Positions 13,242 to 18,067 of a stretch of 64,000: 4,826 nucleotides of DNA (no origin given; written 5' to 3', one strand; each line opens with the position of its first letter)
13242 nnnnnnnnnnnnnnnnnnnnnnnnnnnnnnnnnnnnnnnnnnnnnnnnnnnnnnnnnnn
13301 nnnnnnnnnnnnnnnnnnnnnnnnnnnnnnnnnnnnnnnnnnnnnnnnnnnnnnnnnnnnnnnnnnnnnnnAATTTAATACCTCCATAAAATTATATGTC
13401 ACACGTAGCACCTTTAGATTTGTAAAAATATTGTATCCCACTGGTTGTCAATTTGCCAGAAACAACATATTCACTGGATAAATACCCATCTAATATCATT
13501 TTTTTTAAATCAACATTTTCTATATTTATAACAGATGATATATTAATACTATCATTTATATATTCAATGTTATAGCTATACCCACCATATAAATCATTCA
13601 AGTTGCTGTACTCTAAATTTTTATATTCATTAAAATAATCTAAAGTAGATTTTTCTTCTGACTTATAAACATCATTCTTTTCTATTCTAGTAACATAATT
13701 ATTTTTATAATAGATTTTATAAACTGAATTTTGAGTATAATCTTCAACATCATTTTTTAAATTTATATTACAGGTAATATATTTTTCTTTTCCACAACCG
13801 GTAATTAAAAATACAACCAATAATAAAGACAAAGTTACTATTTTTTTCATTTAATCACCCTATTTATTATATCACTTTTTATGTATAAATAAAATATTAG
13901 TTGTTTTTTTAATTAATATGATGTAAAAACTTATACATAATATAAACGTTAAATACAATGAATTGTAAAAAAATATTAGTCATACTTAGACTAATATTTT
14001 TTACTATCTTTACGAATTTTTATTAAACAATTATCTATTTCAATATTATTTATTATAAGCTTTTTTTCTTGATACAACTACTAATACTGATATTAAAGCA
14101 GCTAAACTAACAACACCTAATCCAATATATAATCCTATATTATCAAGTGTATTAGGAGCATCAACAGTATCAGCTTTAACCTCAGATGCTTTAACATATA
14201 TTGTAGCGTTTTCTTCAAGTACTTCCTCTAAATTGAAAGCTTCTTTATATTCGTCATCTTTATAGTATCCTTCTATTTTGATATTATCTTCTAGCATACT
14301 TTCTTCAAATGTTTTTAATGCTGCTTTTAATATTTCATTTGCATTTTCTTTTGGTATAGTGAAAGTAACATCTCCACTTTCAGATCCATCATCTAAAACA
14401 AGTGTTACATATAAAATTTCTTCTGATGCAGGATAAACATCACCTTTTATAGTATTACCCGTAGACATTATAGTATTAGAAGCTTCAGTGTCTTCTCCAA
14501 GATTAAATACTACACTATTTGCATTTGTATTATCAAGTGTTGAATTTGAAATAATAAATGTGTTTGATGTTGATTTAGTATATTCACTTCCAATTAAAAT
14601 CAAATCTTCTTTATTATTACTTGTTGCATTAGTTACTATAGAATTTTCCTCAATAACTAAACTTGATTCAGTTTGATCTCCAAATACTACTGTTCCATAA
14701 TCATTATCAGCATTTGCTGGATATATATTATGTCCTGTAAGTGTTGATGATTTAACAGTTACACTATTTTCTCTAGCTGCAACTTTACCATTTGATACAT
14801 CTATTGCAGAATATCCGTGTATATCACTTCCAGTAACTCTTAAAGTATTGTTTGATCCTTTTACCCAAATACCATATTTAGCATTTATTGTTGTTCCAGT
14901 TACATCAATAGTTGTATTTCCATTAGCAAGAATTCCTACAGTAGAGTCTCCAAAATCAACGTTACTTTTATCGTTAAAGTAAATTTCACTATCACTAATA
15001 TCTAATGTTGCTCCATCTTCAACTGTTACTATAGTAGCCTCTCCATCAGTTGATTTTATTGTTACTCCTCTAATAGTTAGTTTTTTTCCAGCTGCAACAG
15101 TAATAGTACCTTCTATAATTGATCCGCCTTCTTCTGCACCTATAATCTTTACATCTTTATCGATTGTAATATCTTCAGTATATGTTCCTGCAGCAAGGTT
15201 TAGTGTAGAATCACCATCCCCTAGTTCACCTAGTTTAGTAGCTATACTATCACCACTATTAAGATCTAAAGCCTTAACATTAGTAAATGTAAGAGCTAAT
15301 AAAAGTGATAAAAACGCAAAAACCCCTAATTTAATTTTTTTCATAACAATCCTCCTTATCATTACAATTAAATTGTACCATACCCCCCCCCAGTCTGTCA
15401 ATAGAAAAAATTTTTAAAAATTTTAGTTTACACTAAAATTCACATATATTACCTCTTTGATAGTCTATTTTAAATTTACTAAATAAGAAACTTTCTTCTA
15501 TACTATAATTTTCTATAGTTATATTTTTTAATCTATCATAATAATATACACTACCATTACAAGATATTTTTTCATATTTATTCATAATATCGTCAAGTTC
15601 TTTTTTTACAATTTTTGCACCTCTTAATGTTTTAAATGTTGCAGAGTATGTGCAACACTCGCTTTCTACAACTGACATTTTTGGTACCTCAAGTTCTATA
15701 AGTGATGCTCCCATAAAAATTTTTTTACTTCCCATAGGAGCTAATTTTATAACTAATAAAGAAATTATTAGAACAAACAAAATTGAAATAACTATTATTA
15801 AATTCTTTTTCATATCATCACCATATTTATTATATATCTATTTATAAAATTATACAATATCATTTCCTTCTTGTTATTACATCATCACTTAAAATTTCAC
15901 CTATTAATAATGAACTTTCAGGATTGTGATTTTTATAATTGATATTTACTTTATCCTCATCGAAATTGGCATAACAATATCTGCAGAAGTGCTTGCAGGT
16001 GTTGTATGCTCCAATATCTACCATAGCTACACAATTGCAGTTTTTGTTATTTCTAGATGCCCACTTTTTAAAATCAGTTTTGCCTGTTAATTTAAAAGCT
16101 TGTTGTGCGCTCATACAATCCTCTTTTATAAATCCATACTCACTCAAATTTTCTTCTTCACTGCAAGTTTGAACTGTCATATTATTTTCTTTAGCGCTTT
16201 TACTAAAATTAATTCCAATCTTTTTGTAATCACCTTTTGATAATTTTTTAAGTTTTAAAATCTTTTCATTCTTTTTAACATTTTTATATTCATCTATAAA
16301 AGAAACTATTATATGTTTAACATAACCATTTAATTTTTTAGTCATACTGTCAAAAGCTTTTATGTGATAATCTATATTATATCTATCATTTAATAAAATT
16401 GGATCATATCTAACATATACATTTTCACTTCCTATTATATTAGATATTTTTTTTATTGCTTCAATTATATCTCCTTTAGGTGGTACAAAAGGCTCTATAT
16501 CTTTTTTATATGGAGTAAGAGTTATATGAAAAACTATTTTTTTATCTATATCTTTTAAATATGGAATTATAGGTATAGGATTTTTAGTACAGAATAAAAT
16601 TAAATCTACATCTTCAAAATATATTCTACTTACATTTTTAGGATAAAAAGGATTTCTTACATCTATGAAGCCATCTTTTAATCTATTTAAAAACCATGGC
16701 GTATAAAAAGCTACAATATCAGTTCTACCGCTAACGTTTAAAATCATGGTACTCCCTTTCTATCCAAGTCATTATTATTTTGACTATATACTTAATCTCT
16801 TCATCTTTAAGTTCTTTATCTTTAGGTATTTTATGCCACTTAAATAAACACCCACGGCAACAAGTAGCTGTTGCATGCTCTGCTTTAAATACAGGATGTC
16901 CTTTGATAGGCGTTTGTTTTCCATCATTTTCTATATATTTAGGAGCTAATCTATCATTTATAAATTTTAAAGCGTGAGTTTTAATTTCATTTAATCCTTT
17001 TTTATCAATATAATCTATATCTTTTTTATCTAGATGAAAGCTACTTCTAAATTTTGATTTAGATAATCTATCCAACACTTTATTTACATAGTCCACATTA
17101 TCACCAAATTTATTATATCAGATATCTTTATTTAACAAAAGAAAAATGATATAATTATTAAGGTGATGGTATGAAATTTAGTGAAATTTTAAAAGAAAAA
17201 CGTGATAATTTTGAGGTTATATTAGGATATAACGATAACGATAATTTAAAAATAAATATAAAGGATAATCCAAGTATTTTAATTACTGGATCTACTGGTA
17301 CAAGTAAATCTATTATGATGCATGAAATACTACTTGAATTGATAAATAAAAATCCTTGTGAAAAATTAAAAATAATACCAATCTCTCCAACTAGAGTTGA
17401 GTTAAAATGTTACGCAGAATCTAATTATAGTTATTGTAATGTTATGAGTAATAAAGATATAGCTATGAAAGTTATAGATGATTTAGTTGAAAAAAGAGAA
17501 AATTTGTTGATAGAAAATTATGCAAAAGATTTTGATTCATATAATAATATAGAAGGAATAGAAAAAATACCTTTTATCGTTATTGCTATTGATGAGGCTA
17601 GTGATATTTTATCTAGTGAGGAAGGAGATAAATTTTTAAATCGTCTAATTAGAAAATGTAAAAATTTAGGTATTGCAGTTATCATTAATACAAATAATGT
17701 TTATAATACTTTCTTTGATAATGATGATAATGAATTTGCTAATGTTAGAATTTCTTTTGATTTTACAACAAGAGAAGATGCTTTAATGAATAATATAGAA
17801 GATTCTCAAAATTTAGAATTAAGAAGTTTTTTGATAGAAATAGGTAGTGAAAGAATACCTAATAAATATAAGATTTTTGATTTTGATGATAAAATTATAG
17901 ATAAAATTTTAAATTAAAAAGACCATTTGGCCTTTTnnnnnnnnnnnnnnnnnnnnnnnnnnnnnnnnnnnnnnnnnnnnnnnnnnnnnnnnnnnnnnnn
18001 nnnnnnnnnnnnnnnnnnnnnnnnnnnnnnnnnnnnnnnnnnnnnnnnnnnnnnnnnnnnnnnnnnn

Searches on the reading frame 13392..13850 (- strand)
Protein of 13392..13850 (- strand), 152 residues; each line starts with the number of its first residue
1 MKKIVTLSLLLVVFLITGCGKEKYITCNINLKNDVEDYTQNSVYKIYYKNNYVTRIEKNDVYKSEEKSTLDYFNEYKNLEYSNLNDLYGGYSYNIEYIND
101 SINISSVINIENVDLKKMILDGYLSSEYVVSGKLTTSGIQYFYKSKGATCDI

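Call 8: search_protein_families(library=pfam, proteins=[window:13392-13850:-], max_evalue=0.01)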
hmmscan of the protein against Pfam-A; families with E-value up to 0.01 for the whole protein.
window:13392-13850:- (152 aa): 0 families

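Call 21: list_cluster_members(proteins=[window:13392-13850:-, window:15433-15813:-, window:12025-13371:-, window:15860-16747:-, window:27574-28494:-, window:25537-25737:-, window:24621-25298:-, window:28526-29365:-, window:16731-17096:-, window:10689-11915:-])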
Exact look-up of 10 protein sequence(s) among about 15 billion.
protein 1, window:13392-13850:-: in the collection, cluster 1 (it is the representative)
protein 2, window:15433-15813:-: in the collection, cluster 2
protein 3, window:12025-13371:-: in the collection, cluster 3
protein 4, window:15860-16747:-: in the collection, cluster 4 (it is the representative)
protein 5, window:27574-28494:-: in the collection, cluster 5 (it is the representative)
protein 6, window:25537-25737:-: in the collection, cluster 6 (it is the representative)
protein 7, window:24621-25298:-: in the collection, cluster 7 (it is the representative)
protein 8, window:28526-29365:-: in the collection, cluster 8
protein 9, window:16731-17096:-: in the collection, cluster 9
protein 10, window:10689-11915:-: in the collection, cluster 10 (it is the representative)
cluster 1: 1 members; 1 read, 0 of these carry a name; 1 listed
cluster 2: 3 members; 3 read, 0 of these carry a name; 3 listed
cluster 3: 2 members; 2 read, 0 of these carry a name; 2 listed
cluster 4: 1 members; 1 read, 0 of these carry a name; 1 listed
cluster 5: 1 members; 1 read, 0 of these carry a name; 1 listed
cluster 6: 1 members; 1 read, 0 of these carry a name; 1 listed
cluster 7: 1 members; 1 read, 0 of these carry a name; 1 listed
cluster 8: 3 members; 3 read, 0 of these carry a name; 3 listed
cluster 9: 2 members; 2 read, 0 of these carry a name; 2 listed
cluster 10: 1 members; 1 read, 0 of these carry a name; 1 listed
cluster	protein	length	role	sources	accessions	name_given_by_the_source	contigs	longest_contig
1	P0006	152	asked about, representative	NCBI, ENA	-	-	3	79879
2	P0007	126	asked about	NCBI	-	-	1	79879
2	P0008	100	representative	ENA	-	-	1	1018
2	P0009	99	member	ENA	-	-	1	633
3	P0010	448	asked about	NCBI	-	-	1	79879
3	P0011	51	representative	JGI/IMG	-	-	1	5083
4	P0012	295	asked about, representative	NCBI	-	-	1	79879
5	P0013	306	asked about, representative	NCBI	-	-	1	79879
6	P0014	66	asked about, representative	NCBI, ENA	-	-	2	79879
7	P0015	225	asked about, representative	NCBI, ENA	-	-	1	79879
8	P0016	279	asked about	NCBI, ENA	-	-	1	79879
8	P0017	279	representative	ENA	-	-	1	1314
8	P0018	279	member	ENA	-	-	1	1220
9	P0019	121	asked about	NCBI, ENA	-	-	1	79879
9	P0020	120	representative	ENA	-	-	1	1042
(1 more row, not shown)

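Call 22: find_encoding_contigs(protein=window:13392-13850:-, flank=4000, max_places=10)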
Protein window:13392-13850:- (152 aa): 3 contigs read that carry it; 3 places shown.
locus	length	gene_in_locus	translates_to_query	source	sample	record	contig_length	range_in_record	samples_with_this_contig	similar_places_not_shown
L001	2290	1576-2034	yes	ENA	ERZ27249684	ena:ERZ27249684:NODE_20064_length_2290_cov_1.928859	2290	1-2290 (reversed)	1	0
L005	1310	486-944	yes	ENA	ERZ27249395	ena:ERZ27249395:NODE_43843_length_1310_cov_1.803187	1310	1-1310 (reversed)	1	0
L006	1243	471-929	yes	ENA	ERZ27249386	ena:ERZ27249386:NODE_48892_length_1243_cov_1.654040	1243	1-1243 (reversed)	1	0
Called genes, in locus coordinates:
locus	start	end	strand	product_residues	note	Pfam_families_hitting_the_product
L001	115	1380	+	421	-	-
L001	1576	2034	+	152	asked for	-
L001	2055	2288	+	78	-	?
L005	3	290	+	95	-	?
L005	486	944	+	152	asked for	-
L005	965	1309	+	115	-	?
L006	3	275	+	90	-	?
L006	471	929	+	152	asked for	-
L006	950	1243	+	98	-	?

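Call 23: find_encoding_contigs(protein=P0008, flank=2000)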
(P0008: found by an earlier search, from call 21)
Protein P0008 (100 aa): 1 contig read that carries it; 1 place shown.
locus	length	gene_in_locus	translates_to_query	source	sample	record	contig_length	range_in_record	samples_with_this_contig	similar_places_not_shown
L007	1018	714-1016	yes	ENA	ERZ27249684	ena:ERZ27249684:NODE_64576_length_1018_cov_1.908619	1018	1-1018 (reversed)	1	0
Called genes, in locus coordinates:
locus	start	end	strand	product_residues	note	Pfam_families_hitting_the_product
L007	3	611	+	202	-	?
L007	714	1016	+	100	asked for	?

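Call 24: find_encoding_contigs(protein=P0009, flank=2000)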
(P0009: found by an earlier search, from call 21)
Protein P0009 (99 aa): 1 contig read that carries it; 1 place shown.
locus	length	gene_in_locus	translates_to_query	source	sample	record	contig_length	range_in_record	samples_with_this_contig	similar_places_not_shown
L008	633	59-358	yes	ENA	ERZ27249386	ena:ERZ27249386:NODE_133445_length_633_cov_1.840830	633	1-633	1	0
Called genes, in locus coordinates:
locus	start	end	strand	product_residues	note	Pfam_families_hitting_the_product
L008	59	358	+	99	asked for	-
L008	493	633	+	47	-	?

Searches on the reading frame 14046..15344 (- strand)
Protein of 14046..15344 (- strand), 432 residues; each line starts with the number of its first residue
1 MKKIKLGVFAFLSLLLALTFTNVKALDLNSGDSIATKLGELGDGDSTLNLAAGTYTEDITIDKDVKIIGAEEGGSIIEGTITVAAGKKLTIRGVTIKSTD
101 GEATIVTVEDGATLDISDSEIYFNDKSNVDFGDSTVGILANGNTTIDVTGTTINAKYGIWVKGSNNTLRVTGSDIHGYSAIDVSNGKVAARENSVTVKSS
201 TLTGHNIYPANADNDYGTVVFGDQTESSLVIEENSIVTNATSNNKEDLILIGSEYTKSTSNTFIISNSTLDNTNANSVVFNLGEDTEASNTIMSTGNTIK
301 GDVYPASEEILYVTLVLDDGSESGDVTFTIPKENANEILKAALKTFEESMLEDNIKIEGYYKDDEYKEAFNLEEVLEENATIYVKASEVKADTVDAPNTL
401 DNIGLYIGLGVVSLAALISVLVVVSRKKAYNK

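Call 8: search_protein_families(library=pfam, proteins=[window:14046-15344:-], max_evalue=0.01)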
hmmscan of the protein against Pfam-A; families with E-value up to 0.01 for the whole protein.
window:14046-15344:- (432 aa): 0 families

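Call 11: find_encoding_contigs(protein=window:14046-15344:-, flank=3000, max_places=10)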
Protein window:14046-15344:- (432 aa): no gene with exactly this product is on record in the collection.

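Call 13: find_homologous_proteins(query=window:14046-15344:-)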
Query window:14046-15344:- (432 aa): 5 proteins with E <= 0.001 among 8000 candidates.
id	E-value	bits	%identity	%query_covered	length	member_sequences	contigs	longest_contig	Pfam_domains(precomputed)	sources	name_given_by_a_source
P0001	3.3e-251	851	97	100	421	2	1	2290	-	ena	-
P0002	7.4e-70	254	40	98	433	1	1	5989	-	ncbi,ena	-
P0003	4.9e-69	251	40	94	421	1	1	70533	-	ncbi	-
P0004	1.1e-46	178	38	72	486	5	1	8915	-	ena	-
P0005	8.8e-45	172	39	78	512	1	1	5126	-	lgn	-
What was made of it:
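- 14046..15344 (-): Gene for a 432-aa protein with a signal-like segment, a beta-helix and a C-terminal TM helix. This is the target of promoter 1. Only 5 homologues among 5.8 billion proteins (call 13).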

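Call 14: find_encoding_contigs(protein=P0001, flank=5000)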
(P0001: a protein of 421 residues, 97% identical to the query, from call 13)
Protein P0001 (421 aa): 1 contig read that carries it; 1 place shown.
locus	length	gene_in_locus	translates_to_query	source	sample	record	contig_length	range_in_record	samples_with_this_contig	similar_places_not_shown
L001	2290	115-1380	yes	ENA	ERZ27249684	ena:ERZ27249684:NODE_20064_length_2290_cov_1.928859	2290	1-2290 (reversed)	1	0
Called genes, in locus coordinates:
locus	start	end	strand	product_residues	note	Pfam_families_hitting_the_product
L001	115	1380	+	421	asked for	-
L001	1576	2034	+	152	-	-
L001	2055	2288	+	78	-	?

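Call 15: find_encoding_contigs(protein=P0002, flank=5000)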
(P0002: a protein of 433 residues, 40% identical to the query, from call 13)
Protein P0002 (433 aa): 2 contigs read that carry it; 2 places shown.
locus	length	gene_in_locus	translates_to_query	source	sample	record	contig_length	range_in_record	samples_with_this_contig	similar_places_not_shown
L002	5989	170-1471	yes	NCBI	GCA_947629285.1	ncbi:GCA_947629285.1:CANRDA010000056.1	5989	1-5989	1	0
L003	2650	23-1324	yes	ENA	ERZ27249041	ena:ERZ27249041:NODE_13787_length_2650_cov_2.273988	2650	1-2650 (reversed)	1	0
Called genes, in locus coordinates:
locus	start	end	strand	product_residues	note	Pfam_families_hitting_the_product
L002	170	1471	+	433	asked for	-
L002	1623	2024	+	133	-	PF04472:SepF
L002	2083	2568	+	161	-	PF05103:DivIVA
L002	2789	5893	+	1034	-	PF00133:tRNA-synt_1, PF09334:tRNA-synt_1g (faint), PF13603:tRNA-synt_1_2 (faint), PF08264:Anticodon_1, PF19302:DUF5915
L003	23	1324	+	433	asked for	-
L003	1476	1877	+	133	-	PF04472:SepF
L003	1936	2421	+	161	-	PF05103:DivIVA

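Call 16: find_encoding_contigs(protein=P0003, flank=5000)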
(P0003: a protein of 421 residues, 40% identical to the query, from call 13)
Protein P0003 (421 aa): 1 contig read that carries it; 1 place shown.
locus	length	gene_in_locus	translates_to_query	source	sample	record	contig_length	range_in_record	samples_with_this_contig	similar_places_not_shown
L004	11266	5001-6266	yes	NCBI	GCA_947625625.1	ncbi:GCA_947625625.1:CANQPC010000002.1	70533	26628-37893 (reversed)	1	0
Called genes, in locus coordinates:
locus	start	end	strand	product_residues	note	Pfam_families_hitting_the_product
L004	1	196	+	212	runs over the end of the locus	-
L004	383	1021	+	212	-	-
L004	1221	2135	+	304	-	PF12784:PDDEXK_2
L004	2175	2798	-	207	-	PF00081:Sod_Fe_N, PF02777:Sod_Fe_C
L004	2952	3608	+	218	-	PF00072:Response_reg, PF00486:Trans_reg_C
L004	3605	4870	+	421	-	PF00512:HisKA, PF02518:HATPase_c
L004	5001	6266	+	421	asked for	-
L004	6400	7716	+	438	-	-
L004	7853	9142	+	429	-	PF18998:Flg_new_2 (weak)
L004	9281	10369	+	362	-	-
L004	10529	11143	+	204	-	PF21982:RecX_HTH1, PF02631:RecX_HTH2 (weak)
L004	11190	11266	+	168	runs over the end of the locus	-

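Call 63: search_protein_families(library=phrogs, proteins=[window:14046-15344:-], max_evalue=0.01)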
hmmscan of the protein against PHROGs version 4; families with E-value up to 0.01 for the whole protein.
window:14046-15344:- (432 aa): 0 families

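Call 64: search_protein_families(library=padloc, proteins=[window:14046-15344:-], max_evalue=0.01)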
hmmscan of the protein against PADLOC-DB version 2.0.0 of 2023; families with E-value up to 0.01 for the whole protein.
window:14046-15344:- (432 aa): 0 families
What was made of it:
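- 14046..15344 (-): No Pfam, PHROG or PADLOC match (calls 8, 63, 64).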

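Call 66: predict_structure(alignment_id=A1)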
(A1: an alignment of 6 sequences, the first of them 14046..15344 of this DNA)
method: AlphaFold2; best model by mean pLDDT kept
length: 432 residues; sequences in the alignment: 6
mean_pLDDT: 80.0   pTM: 0.79
mean pLDDT of the five models: 80.0, 79.0, 78.3, 76.7, 74.7
residues with pLDDT >= 90: 179; 70-90: 166; 50-70: 24; < 50: 63
segments of 3 or more residues with pLDDT < 50: 1-7, 9-21, 392-432
pLDDT, mean of each block of 10 residues (from residue 1): 44 45 72 86 85 93 94 85 97 95 96 98 85 92 98 96 96 95 85 95 86 81 89 90 85 74 89 90 66 84 87 81 72 85 82 83 91 86 83 38 25 37 36 30
secondary structure, 60 per line:
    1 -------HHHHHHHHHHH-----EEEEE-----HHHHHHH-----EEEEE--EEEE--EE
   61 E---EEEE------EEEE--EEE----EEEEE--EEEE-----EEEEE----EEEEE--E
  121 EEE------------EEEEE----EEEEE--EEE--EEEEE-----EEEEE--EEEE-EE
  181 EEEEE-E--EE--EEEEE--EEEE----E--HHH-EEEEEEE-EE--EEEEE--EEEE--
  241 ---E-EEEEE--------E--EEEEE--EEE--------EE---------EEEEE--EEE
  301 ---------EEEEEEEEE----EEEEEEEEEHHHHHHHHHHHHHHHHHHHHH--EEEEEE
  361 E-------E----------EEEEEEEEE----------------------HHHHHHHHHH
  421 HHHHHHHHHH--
elements in order: H8-18 E24-28 H34-40 E46-50 E53-56 E59-61 E65-68 E75-78 E81-83 E88-92 E95-98 E104-108 E113-117 E120-123 E136-140 E145-149 E152-154 E157-161 E167-171 E174-177 E179-185 E194-198 E201-204 E216-222 E228-232 E235-238 E246-250 E262-266 E269-271 E291-295 E298-300 E310-318 E323-331 H332-352 E355-361 E380-388 H411-430
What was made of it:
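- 14046..15344 (-): AF2 model has pLDDT 80 and pTM 0.79 and is a beta-solenoid over residues 24-330 (call 66).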

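Call 71: fold_search(model_id=the predicted structure, library=pdb)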
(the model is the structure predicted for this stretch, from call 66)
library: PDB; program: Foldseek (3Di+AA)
matches with E <= 10: 278; with E <= 0.001: 3
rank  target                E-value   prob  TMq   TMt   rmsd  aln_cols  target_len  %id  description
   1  1qjv_A                3.8e-04  1.00  0.34  0.41   7.1       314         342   11  Pectin methylesterase PemA from Erwinia chrysanthemi (released 2000-07-14)
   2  6f7k_A                8.0e-04  1.00  0.27  0.22  13.8       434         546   11  Crystal structure of Dettilon tailspike protein (gp208) (released 2018-12-19)
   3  5c1c                  8.8e-04  1.00  0.37  0.50   7.4       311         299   17  Crystal Structure of the Pectin Methylesterase from Aspergillus niger in Deglycosylated Form (released 2015-07-01)
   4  8bwk_C                1.1e-03  1.00  0.38  0.24   8.8       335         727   16  Metagenomic derived PL6 alginate lyase (released 2023-12-20)
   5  8tne_C                1.2e-03  1.00  0.28  0.35  10.3       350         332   10  Crystal structure of bacterial pectin methylesterase Pme8A from rumen Butyrivibrio (released 2023-08-16)
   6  5gkd_A                1.2e-03  1.00  0.32  0.21   8.6       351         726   12  Structure of PL6 family alginate lyase AlyGC (released 2017-02-08)
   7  2pyg_B                1.4e-03  0.89  0.20  0.23  14.4       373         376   12  Azotobacter vinelandii Mannuronan C-5 epimerase AlgE4 A-module (released 2008-05-27)
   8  5c1e                  1.5e-03  1.00  0.32  0.43   9.1       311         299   15  Crystal Structure of the Pectin Methylesterase from Aspergillus niger in Penultimately Deglycosylated Form (N-acetylgluc (released 2015-07-01)
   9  5gkq_A                1.5e-03  1.00  0.29  0.20  11.1       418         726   11  Structure of PL6 family alginate lyase AlyGC mutant-R241A (released 2017-02-08)
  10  9ozd_A                2.3e-03  0.97  0.20  0.23  13.8       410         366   12  Crystal structure of the polysaccharide lyase RbmB from Vibrio cholerae bound to Vibrio Polysaccharide (released 2026-03-11)
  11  8ikw_B                3.2e-03  1.00  0.30  0.35   9.8       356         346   14  A complex structure of PGIP-PG (released 2024-02-07)
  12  8tne_A                3.3e-03  1.00  0.24  0.30  13.3       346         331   10  Crystal structure of bacterial pectin methylesterase Pme8A from rumen Butyrivibrio (released 2023-08-16)
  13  6k0s_A                3.6e-03  0.97  0.23  0.19  12.4       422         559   10  Catalytic domain of GH87 alpha-1,3-glucanase D1069A in complex with nigerose (released 2019-12-25)
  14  7o7t                  4.0e-03  1.00  0.32  0.21   9.8       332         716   14  Structure of the PL6 family alginate lyase Patl3640 from Pseudoalteromonas atlantica T6c in complex with 4-deoxy-L-eryth (released 2021-07-28)
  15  7chu_A                4.0e-03  1.00  0.31  0.27  12.9       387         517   11  Geobacillus virus E2 - ORF18 (released 2021-04-14)
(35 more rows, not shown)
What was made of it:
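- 14046..15344 (-): Foldseek top hits are all right-handed beta-helices: pectin methylesterases, PL6 lyases and tailspikes (call 71).
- Checked: Its predicted fold is a beta-solenoid whose Foldseek matches are all right-handed beta-helix proteins (calls 66, 71).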

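Call 80: find_encoding_contigs(protein=P0004, flank=2500, max_places=10)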
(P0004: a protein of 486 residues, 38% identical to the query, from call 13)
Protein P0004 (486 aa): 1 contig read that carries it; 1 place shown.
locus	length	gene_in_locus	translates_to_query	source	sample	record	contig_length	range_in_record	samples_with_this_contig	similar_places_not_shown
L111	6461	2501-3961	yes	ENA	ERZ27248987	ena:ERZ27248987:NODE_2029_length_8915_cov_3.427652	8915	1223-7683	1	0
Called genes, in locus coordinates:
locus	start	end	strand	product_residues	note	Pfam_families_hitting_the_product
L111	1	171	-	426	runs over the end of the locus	PF05193:Peptidase_M16_C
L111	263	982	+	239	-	PF01048:PNP_UDP_1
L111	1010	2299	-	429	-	PF04203:Sortase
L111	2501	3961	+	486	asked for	-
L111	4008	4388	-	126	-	-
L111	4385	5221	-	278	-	PF11449:ArsP_2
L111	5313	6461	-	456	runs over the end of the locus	PF02878:PGM_PMM_I, PF02879:PGM_PMM_II, PF02880:PGM_PMM_III, PF00408:PGM_PMM_IV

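Call 90: search_solved_structures(query=A1, max_evalue=1)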
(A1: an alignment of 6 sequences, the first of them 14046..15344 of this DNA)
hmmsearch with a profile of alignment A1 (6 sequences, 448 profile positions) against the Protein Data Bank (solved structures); distinct sequences matched with E-value up to 1: 3.
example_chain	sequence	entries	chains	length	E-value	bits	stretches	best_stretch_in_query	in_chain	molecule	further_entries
2gju_A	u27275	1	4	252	0.25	13.1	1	348-419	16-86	252aa long hypothetical protein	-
8zyf_H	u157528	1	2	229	0.34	12.7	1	96-158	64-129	ZW2G10 fab heavy chain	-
8rd8_Af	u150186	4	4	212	0.53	12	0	171-198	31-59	Large ribosomal subunit protein uL3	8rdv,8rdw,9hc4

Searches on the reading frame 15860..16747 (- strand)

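Call 8: search_protein_families(library=pfam, proteins=[window:15860-16747:-], max_evalue=0.01)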
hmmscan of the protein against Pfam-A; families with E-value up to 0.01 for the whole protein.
window:15860-16747:- (295 aa): 1 family
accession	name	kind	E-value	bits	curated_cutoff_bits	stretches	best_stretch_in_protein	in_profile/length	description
PF08902.16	DUF1848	-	1.6e-88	297.3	30.5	1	2-260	1-262/262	Domain of unknown function (DUF1848)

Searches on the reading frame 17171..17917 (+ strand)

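Call 59: search_protein_families(library=ncbifam, proteins=[window:17171-17917:+], max_evalue=0.00001)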
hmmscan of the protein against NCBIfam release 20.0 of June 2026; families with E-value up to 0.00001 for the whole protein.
window:17171-17917:+ (248 aa): 2 families
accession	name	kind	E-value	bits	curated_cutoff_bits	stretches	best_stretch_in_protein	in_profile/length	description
TIGR03928.1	T7_EssCb_Firm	equivalog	3.9e-14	51.3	778.4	1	8-178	779-961/1296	type VII secretion protein EssC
NF007615.0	PRK10263.1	equivalog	5.1e-07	27.8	1566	0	24-98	1001-1076/1355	DNA translocase FtsK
